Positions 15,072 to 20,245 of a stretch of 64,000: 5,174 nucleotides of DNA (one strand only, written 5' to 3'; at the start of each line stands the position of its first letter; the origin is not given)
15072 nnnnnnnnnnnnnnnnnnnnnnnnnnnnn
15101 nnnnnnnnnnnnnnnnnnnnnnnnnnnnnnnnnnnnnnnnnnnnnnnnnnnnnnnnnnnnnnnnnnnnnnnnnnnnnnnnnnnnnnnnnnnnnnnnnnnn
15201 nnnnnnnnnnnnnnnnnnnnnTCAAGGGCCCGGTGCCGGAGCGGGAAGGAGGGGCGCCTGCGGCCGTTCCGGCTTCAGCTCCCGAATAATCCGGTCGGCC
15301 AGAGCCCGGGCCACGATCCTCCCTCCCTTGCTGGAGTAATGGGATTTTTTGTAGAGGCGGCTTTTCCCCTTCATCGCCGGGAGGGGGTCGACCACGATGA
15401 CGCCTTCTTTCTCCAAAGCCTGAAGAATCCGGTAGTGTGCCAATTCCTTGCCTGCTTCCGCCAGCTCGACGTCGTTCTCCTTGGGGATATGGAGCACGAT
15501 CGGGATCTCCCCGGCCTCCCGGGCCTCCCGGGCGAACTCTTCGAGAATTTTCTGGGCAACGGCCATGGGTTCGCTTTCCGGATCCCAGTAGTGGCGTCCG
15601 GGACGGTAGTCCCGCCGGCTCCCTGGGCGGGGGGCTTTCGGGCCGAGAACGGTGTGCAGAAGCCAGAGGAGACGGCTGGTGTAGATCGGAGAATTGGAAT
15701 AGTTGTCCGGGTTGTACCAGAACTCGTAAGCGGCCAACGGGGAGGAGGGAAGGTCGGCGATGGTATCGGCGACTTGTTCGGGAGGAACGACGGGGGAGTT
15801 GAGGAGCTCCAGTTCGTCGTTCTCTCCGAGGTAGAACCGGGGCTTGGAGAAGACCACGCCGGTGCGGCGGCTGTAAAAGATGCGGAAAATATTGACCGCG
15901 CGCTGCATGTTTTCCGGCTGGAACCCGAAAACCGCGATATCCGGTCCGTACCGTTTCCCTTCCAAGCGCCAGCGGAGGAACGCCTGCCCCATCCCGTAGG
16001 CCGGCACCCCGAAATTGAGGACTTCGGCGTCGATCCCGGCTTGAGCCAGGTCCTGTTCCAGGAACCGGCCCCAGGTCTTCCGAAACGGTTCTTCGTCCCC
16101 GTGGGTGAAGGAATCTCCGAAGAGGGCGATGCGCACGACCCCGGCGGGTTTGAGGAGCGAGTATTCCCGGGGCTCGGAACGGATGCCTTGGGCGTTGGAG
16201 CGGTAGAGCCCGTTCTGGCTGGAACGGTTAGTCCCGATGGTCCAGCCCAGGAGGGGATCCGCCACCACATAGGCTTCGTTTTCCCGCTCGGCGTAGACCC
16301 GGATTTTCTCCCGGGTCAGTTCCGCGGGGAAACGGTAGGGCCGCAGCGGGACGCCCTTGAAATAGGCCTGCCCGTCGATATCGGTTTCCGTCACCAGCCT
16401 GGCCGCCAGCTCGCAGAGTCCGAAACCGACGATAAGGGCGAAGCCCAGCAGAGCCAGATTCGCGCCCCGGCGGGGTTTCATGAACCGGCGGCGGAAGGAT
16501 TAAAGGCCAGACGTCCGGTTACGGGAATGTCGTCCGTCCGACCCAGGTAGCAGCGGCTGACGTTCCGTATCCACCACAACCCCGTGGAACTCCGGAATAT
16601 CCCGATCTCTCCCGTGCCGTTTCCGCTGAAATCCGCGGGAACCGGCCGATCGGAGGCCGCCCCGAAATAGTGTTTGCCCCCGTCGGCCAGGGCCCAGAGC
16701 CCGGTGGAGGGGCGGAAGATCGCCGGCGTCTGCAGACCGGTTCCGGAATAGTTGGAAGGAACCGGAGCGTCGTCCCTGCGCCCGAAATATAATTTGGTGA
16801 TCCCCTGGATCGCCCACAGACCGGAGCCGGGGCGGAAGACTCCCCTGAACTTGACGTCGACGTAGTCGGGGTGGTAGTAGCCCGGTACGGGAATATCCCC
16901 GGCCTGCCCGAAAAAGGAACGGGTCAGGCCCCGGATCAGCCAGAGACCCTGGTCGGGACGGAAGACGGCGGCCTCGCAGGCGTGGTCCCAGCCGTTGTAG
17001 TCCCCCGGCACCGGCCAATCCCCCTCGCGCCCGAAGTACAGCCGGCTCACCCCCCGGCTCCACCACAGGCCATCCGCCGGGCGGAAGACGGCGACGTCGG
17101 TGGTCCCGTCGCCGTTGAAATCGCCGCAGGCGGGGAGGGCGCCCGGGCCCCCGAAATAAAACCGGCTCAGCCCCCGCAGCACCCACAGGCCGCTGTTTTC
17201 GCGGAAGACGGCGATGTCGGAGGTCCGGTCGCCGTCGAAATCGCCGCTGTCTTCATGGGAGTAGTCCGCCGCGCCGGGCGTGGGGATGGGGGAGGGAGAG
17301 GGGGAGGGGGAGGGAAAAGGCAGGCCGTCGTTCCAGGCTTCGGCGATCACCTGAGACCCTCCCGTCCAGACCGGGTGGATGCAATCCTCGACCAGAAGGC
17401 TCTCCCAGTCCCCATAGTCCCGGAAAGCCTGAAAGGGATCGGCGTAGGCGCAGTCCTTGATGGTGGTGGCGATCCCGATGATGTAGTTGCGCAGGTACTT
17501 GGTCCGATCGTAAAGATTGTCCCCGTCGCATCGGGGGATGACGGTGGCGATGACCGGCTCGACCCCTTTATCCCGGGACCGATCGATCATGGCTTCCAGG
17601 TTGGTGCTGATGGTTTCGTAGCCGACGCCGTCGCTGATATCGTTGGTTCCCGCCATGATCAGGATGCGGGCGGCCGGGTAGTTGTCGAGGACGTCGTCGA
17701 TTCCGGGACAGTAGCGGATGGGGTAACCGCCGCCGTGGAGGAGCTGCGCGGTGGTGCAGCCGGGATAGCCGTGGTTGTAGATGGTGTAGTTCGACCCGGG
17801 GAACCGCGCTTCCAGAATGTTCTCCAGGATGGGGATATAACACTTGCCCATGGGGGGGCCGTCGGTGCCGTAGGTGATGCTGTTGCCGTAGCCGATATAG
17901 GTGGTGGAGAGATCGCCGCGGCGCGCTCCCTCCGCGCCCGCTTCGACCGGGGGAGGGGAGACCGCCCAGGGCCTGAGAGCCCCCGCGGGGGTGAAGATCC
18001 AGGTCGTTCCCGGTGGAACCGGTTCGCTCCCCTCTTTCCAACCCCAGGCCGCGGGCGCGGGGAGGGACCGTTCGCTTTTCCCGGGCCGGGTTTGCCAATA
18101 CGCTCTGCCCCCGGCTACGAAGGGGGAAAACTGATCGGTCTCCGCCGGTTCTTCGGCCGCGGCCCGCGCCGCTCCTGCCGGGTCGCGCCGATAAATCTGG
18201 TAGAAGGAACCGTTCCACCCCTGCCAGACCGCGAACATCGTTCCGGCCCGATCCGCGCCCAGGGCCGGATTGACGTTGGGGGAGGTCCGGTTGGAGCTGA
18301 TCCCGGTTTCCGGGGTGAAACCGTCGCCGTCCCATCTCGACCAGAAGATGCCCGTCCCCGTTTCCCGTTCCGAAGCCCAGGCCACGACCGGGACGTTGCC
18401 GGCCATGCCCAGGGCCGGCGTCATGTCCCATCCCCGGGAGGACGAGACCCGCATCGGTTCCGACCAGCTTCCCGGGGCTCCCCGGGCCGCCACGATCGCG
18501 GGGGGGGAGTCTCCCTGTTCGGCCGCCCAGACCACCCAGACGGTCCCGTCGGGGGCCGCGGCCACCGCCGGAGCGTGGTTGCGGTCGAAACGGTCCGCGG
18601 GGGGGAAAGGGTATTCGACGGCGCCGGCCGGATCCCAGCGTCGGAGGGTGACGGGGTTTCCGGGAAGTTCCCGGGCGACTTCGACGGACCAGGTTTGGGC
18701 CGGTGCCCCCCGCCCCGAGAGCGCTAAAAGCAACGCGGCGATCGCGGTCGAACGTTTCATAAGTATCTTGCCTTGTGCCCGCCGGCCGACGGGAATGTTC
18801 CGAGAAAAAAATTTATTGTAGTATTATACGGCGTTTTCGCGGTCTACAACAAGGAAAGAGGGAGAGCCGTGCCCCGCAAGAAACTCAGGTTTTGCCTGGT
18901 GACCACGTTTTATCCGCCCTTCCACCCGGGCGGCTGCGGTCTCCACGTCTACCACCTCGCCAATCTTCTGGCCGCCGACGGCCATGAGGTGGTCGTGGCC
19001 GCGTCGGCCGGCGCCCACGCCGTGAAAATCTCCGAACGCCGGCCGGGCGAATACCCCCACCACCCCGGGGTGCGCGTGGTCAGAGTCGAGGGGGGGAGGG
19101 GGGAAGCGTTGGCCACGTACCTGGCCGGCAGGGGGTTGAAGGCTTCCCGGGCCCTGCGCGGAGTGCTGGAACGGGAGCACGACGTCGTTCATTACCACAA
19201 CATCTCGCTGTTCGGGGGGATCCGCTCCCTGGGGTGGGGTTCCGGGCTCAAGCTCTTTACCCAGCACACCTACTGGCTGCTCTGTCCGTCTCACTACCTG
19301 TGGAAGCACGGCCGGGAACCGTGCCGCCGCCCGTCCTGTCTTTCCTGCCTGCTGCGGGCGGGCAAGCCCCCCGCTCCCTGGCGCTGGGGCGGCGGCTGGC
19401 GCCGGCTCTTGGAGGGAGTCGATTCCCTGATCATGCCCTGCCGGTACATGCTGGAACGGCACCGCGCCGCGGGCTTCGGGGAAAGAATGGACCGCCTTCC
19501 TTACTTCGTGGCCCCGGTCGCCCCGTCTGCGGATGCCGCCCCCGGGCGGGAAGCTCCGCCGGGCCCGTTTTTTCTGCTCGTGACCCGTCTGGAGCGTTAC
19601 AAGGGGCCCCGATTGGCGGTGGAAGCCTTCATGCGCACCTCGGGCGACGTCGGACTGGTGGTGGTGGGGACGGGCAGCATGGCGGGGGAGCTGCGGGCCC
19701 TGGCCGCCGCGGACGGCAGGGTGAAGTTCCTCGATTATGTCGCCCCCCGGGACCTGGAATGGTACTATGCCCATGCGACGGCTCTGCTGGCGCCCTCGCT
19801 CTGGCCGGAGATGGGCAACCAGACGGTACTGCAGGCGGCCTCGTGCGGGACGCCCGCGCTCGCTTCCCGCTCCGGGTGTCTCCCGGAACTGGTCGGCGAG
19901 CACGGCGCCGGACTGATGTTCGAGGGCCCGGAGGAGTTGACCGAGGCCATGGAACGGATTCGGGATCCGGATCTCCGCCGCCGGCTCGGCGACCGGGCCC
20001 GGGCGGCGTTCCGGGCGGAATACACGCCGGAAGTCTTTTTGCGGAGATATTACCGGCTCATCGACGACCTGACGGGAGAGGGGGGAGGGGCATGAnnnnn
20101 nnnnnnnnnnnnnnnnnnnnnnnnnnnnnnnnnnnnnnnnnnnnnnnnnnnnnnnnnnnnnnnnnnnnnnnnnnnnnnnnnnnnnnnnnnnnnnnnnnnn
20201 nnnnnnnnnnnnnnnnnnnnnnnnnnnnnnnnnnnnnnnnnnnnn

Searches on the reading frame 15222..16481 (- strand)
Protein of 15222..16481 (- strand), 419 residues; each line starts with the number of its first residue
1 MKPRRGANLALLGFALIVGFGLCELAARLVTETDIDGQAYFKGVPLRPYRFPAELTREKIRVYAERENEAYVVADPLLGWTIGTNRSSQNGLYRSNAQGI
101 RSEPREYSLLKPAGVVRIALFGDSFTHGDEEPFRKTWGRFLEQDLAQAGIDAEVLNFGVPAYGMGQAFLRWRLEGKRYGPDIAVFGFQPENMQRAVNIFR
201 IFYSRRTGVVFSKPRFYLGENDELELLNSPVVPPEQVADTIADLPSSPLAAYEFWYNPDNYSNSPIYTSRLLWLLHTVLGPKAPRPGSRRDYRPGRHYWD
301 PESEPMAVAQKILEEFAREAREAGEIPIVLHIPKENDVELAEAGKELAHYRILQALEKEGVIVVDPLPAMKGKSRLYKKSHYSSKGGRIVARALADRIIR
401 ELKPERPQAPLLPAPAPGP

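Call 62: search_protein_families(library=pfam, proteins=[window:15222-16481:-], max_evalue=0.001)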
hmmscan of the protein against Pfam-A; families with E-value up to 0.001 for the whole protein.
window:15222-16481:- (419 aa): 3 families
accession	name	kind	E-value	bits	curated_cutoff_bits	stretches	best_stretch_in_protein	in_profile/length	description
PF13472.12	Lipase_GDSL_2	-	3.1e-06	28.2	32.9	1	120-185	1-68/178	GDSL-like Lipase/Acylhydrolase family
PF16822.11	ALGX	-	4.7e-06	26.9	26.5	0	350-401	76-133/268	SGNH hydrolase-like domain, acetyltransferase AlgX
PF00657.28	Lipase_GDSL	-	0.00035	21.2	23.6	0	118-164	1-54/208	GDSL-like Lipase/Acylhydrolase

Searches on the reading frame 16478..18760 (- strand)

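Call 62: search_protein_families(library=pfam, proteins=[window:16478-18760:-], max_evalue=0.001)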
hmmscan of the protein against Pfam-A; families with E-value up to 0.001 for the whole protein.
window:16478-18760:- (760 aa): 3 families
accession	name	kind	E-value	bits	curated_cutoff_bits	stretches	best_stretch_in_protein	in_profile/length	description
PF13472.12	Lipase_GDSL_2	-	1.3e-16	62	32.9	1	291-463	2-171/178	GDSL-like Lipase/Acylhydrolase family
PF13517.12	FG-GAP_3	-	0.0003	21.7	26.9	1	507-558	1-61/61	FG-GAP-like repeat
PF01839.29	FG-GAP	-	0.00086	19.6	22.1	1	546-563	8-25/37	FG-GAP repeat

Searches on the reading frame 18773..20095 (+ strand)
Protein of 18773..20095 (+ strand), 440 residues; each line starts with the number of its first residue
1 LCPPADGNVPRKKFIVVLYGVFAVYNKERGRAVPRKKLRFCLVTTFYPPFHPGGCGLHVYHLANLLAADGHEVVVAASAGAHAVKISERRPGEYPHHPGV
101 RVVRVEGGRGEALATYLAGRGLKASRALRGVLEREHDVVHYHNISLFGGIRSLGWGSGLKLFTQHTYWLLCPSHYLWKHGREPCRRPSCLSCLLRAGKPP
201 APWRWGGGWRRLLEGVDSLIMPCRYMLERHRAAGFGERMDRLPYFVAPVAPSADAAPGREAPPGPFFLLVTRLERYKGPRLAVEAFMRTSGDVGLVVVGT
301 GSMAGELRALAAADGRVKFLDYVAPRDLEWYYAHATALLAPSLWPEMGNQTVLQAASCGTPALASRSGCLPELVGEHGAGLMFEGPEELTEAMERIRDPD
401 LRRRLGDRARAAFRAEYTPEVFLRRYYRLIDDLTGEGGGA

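Call 62: search_protein_families(library=pfam, proteins=[window:18773-20095:+], max_evalue=0.001)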
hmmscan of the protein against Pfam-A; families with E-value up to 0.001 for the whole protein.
window:18773-20095:+ (440 aa): 6 families
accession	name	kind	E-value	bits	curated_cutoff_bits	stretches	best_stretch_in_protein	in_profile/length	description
PF00534.26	Glycos_transf_1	-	1.6e-19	70.5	26.4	1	263-410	14-170/172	Glycosyl transferases group 1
PF13692.12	Glyco_trans_1_4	-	1.1e-18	68.3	27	1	266-396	3-139/142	Glycosyl transferases group 1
PF13579.12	Glyco_trans_4_4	-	1.6e-12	48.5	29.7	1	53-244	1-157/158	Glycosyl transferase 4-like domain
PF13439.12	Glyco_transf_4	-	1.1e-11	45.4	28.5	1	52-241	1-161/170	Glycosyltransferase Family 4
PF13524.12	Glyco_trans_1_2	-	5.9e-11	42.9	25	1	284-420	7-136/144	Glycosyl transferase-like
PF20706.3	GT4-conflict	-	6.8e-05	22.5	26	1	243-377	174-323/385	Family 4 Glycosyltransferase in conflict systems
